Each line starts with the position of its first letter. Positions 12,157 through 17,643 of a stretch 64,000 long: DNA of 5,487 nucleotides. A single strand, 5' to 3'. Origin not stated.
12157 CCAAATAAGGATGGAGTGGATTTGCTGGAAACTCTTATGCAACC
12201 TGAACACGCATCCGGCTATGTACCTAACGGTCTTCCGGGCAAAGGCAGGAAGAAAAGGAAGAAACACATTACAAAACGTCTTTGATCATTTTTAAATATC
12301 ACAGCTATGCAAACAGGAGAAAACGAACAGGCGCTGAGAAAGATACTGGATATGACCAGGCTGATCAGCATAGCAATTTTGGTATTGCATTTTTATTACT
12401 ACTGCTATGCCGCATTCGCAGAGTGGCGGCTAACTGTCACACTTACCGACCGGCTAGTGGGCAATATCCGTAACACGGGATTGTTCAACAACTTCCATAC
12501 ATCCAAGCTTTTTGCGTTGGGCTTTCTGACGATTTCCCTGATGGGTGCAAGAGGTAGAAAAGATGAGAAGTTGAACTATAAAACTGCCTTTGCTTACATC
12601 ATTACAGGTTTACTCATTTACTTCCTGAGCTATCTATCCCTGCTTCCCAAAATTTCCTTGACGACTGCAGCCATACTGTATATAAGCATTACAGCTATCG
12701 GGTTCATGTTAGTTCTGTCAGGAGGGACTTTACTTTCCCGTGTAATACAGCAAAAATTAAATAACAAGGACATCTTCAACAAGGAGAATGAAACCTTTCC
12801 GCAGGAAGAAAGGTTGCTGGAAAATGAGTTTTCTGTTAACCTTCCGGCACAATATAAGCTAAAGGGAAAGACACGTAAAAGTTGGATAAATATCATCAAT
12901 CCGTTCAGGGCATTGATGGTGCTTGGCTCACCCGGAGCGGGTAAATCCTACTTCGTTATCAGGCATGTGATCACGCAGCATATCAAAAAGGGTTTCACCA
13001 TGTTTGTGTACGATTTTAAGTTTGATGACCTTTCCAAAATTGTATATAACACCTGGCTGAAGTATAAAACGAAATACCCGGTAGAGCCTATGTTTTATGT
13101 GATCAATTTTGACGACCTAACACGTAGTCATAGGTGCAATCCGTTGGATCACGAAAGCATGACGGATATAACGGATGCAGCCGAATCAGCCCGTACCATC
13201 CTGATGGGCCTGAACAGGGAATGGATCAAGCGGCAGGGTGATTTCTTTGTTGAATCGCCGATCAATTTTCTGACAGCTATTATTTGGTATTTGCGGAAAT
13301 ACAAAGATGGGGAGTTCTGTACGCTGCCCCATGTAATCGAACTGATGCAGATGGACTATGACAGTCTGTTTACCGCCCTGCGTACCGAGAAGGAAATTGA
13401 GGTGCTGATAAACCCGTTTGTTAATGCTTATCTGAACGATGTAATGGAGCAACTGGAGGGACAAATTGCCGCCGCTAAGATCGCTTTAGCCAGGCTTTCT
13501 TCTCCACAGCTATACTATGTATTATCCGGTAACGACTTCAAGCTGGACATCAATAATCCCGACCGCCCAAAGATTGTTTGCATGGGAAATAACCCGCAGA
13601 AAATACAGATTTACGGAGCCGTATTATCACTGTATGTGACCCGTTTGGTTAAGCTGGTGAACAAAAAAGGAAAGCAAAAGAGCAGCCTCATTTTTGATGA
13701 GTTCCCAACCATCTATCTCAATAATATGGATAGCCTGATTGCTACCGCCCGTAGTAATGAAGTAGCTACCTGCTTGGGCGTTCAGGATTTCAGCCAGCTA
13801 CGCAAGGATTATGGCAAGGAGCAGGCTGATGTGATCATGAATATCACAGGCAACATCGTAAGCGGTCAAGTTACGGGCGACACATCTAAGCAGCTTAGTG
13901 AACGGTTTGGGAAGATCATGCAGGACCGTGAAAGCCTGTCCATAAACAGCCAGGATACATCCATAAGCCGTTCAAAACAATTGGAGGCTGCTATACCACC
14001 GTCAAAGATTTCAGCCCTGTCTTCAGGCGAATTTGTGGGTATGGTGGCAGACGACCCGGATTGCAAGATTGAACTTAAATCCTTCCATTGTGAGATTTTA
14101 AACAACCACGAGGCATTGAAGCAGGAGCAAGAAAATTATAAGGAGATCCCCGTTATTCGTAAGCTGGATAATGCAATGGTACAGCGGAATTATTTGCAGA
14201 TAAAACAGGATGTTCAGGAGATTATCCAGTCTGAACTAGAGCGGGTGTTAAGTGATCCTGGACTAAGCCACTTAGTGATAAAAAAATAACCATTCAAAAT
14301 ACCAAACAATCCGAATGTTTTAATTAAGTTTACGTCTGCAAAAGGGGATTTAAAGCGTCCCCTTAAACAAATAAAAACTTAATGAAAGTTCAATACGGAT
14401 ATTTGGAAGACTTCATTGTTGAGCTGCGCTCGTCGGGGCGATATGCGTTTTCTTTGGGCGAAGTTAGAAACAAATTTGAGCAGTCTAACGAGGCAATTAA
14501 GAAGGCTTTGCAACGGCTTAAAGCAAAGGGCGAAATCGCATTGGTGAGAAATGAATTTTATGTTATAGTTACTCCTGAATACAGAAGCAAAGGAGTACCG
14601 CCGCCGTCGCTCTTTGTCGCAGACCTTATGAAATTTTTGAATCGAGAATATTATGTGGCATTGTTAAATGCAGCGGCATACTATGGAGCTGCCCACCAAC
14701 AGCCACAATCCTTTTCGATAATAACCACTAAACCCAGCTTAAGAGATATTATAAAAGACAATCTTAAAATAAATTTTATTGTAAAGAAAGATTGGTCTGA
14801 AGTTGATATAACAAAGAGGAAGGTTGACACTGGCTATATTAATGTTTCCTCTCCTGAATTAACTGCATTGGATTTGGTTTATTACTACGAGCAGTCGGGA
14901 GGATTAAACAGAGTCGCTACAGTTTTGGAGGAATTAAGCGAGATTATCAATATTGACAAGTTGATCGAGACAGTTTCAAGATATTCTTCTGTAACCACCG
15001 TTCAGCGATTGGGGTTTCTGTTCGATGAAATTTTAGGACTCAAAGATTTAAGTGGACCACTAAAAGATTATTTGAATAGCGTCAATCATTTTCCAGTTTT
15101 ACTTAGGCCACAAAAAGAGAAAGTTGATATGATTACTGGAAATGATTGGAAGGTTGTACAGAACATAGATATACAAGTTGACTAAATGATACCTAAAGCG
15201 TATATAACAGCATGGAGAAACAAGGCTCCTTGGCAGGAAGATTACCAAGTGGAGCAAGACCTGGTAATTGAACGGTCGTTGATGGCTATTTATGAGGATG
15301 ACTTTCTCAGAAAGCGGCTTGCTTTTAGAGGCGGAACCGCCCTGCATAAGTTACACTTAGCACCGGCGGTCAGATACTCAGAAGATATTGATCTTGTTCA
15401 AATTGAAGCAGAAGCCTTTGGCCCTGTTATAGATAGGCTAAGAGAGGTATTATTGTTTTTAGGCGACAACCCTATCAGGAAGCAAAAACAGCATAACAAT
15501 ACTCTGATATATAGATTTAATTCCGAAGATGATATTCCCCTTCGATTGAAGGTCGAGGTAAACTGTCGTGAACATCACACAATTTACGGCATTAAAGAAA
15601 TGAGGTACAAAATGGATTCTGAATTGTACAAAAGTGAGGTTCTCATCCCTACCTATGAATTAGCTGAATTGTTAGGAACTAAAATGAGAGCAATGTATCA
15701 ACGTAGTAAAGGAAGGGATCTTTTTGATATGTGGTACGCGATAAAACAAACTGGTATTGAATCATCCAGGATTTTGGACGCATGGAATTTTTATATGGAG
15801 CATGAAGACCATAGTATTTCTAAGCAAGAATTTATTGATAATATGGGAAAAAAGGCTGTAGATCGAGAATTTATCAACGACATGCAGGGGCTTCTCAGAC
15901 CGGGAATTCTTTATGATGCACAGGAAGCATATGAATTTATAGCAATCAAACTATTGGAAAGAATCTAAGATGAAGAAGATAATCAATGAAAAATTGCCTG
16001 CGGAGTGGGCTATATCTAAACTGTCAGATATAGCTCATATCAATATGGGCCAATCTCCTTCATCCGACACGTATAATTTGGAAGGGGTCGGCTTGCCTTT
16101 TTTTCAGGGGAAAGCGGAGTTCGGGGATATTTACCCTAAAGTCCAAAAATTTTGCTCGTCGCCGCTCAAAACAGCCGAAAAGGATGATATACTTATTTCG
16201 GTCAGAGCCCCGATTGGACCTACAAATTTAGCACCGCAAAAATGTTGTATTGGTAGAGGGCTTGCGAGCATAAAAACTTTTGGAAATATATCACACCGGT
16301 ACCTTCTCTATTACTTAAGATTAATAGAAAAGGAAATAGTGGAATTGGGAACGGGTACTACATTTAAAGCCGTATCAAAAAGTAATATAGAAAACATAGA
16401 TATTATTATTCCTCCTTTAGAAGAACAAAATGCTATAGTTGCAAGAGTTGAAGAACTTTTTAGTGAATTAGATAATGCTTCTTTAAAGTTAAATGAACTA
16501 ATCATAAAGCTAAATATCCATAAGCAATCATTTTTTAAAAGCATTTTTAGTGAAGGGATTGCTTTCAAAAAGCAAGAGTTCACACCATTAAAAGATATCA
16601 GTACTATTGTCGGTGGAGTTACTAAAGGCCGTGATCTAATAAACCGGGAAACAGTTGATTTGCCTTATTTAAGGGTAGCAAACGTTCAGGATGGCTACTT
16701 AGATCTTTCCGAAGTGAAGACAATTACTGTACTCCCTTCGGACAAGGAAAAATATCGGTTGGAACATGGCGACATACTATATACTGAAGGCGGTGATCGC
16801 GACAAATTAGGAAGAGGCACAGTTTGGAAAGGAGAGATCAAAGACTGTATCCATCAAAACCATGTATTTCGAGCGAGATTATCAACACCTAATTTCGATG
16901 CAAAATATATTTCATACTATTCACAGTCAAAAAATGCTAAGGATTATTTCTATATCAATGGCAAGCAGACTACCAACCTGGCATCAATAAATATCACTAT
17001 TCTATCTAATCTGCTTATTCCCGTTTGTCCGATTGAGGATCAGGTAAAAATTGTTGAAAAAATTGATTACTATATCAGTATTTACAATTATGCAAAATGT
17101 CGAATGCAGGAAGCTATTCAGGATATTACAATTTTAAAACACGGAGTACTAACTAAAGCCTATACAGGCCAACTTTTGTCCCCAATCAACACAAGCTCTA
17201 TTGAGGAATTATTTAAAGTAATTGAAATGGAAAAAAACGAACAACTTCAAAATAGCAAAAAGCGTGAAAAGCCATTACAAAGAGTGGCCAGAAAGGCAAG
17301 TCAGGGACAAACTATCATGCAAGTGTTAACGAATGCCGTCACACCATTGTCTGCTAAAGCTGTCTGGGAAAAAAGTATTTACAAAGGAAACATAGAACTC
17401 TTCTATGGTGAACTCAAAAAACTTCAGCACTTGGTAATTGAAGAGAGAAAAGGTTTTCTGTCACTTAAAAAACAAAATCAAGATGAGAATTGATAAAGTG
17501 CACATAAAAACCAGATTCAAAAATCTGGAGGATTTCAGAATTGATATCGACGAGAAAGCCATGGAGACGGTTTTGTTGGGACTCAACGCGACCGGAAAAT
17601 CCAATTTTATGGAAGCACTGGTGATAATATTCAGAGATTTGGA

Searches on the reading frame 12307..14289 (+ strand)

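Call 3: search_protein_families(library=pfam, proteins=[window:12307-14289:+], max_evalue=0.01)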
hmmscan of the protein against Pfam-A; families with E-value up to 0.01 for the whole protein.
window:12307-14289:+ (660 aa): 6 families
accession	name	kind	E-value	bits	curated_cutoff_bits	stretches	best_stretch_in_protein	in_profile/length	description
PF14293.11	YWFCY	-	3.7e-53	179.9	24.4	1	5-148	1-144/144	YWFCY protein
PF02534.20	T4SS-DNA_transf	-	3e-24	86.1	20.1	1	163-560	12-408/468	Type IV secretory system Conjugative DNA transfer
PF12696.13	TraG-D_C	-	6.3e-15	55.7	22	1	461-571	4-124/126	TraM recognition site of TraD and TraG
PF10412.15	TrwB_AAD_bind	-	2.2e-12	47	20.5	1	435-590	223-386/387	Type IV secretion-system coupling protein DNA-binding domain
PF01935.23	DUF87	-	0.0014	19.2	23.2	0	203-333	26-146/220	Helicase HerA, central domain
PF20720.3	nSTAND3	-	0.0093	16.1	27.2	0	191-246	8-61/155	Novel STAND NTPase 3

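Call 4: search_protein_families(library=padloc, proteins=[window:12307-14289:+], max_evalue=0.01)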
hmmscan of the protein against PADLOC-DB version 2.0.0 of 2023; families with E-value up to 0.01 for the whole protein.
window:12307-14289:+ (660 aa): 0 families

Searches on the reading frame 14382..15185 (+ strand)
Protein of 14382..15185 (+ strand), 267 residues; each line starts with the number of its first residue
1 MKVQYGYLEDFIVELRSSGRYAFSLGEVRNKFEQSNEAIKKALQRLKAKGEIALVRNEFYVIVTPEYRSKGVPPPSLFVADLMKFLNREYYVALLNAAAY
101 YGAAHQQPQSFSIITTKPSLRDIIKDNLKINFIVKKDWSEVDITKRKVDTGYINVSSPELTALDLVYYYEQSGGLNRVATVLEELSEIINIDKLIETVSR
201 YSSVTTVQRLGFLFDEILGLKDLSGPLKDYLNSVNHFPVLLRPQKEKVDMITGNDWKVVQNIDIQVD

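Call 3: search_protein_families(library=pfam, proteins=[window:14382-15185:+], max_evalue=0.01)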
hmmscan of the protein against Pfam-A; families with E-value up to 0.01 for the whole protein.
window:14382-15185:+ (267 aa): 1 family
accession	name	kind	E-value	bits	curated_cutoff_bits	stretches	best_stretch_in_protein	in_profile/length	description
PF09407.15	AbiEi_1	-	4.1e-30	105.3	22.2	1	74-216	3-142/142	AbiEi antitoxin C-terminal domain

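Call 4: search_protein_families(library=padloc, proteins=[window:14382-15185:+], max_evalue=0.01)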
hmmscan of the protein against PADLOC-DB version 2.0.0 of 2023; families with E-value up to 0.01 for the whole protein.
window:14382-15185:+ (267 aa): 22 families
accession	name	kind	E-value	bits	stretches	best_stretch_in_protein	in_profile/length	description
PDLC02266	AbiEi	-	3.3e-100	332.7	1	7-267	2-257/258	AbiEi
PDLC02282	AbiEi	-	6.1e-97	322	1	7-267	2-259/260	AbiEi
PDLC02252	AbiEi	-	2.9e-83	277.4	1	8-267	3-258/259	AbiEi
PDLC02267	AbiEi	-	9.4e-26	88.8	1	10-263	8-243/252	AbiEi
PDLC02276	AbiEi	-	1.5e-16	58.7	1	12-216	7-207/270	AbiEi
PDLC02269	AbiEi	-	1.7e-16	58.3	1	23-220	13-197/251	AbiEi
PDLC02287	AbiEi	-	4.7e-15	53.8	1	23-225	13-202/253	AbiEi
PDLC02270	AbiEi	-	1.3e-11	42.1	1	23-215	13-208/265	AbiEi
PDLC02271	AbiEi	-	1.4e-10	38.9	1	24-223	25-225/263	AbiEi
PDLC02273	AbiEi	-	4.9e-09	34.5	1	46-203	40-195/205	AbiEi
PDLC02272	AbiEi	-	3.2e-08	31.6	1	40-215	30-196/200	AbiEi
PDLC02268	AbiEi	-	3.7e-07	27.8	1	39-210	25-198/204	AbiEi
PDLC02237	AbiEi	-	1.3e-06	26.2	1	144-222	170-247/285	AbiEi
PDLC02226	AbiEi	-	1.7e-06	26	1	34-141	29-136/202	AbiEi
PDLC02242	AbiEi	-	3.4e-06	24.9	1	34-209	25-202/207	AbiEi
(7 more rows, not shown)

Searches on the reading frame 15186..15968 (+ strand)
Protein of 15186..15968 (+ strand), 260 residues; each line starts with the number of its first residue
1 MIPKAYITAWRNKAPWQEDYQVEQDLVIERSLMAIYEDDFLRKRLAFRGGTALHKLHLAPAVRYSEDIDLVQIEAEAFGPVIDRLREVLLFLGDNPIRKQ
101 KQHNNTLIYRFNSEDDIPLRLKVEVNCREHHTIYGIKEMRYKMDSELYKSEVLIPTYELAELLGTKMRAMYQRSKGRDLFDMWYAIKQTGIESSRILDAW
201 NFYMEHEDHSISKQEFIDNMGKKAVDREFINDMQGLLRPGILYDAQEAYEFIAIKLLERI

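Call 3: search_protein_families(library=pfam, proteins=[window:15186-15968:+], max_evalue=0.01)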
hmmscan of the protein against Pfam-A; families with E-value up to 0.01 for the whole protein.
window:15186-15968:+ (260 aa): 1 family
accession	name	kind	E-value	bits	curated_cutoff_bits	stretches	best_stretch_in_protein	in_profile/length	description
PF08843.17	AbiEii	-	6.8e-32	111.7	22.5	1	34-244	5-231/238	Nucleotidyl transferase AbiEii toxin, Type IV TA system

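Call 4: search_protein_families(library=padloc, proteins=[window:15186-15968:+], max_evalue=0.01)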
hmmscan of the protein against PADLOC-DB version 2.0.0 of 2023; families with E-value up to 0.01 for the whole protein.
window:15186-15968:+ (260 aa): 28 families (the best 25 are shown)
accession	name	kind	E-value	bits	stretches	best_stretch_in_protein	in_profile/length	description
PDLC02294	AbiEii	-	3.2e-107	356.2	1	1-260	1-260/260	AbiEii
PDLC02304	AbiEii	-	1.7e-27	95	1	1-238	1-239/260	AbiEii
PDLC02305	AbiEii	-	2.2e-20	71.1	1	27-228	27-232/306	AbiEii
PDLC02323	AbiEii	-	9.1e-15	52.9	1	18-241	15-234/248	AbiEii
PDLC02290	AbiEii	-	2.3e-14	51.6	1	42-237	22-207/290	AbiEii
PDLC02318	AbiEii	-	7.8e-14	49.7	1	25-214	23-212/280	AbiEii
PDLC02293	AbiEii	-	1.2e-13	49.2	1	18-223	16-229/270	AbiEii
PDLC02303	AbiEii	-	2.7e-13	47.9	1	19-192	17-188/249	AbiEii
PDLC02307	AbiEii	-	4.5e-13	47.5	1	41-189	19-148/219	AbiEii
PDLC02330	AbiEii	-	7.3e-12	43.5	1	32-192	14-164/219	AbiEii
PDLC02317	AbiEii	-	3.7e-11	40.6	2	21-75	20-73/396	AbiEii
PDLC02292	AbiEii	-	8.2e-11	40.2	1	19-134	25-137/283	AbiEii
PDLC02313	AbiEii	-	1.9e-10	38.7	1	32-189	32-192/254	AbiEii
PDLC02296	AbiEii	-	3.5e-10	37.5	2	21-72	23-71/282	AbiEii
PDLC02324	AbiEii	-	1.2e-09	36.3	1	30-202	12-171/231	AbiEii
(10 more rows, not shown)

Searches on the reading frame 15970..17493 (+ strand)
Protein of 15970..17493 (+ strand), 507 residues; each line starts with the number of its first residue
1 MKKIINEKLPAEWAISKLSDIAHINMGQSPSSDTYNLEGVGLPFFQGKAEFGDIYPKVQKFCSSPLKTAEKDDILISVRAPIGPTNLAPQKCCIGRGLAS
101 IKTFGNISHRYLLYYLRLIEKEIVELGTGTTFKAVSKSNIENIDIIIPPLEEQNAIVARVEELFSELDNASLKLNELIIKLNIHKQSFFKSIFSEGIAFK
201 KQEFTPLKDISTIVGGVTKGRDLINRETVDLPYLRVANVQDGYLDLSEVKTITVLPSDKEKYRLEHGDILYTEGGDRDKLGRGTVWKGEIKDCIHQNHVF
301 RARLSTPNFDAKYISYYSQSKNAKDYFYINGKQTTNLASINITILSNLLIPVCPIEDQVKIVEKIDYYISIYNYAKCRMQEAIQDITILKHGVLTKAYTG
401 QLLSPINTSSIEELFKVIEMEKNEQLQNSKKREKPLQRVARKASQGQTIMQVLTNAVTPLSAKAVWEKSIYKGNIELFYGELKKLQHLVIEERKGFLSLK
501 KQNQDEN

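Call 3: search_protein_families(library=pfam, proteins=[window:15970-17493:+], max_evalue=0.01)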
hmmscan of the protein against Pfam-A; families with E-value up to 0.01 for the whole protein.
window:15970-17493:+ (507 aa): 1 family
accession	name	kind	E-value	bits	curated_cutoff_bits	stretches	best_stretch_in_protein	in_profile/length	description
PF01420.25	Methylase_S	-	8.3e-33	114.4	22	2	10-169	1-160/168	Type I restriction modification DNA specificity domain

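Call 4: search_protein_families(library=padloc, proteins=[window:15970-17493:+], max_evalue=0.01)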
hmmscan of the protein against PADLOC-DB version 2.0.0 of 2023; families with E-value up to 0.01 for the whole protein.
window:15970-17493:+ (507 aa): 115 families (the best 25 are shown)
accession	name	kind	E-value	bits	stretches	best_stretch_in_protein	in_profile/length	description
PDLC03107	Specificity_I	-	1.3e-81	272.7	1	12-402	2-392/392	Type I specificity subunit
PDLC03166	Specificity_I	-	1.8e-76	255.9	2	206-461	237-491/538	Type I specificity subunit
PDLC03096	Specificity_I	-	6.3e-66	221.4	2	183-369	349-535/658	Type I specificity subunit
PDLC03127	Specificity_I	-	6.1e-64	214.7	2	204-487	254-545/571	Type I specificity subunit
PDLC04137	mad5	-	1.2e-51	174.1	2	12-201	2-193/392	mads_5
PDLC03184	Specificity_I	-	4.4e-50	168.9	1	7-160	6-161/554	Type I specificity subunit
PDLC03179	Specificity_I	-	7.2e-49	165.2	2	176-385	365-575/589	Type I specificity subunit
PDLC03076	Specificity_I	-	4.7e-45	152.7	2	8-176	66-244/488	Type I specificity subunit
PDLC03189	Specificity_I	-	8.6e-45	151.4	2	231-403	251-418/459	Type I specificity subunit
PDLC03059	Specificity_I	-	6.6e-44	148.4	1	211-367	37-193/412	Type I specificity subunit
PDLC03122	Specificity_I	-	2.2e-43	146.7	2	13-195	5-187/387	Type I specificity subunit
PDLC03079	Specificity_I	-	2.6e-43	146.8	1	9-414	26-461/470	Type I specificity subunit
PDLC03072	Specificity_I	-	3e-40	136.6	2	207-401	242-436/448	Type I specificity subunit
PDLC03105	Specificity_I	-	3.1e-40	137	2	204-401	240-434/448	Type I specificity subunit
PDLC03194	Specificity_I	-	1.3e-39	134.3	2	107-402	112-391/391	Type I specificity subunit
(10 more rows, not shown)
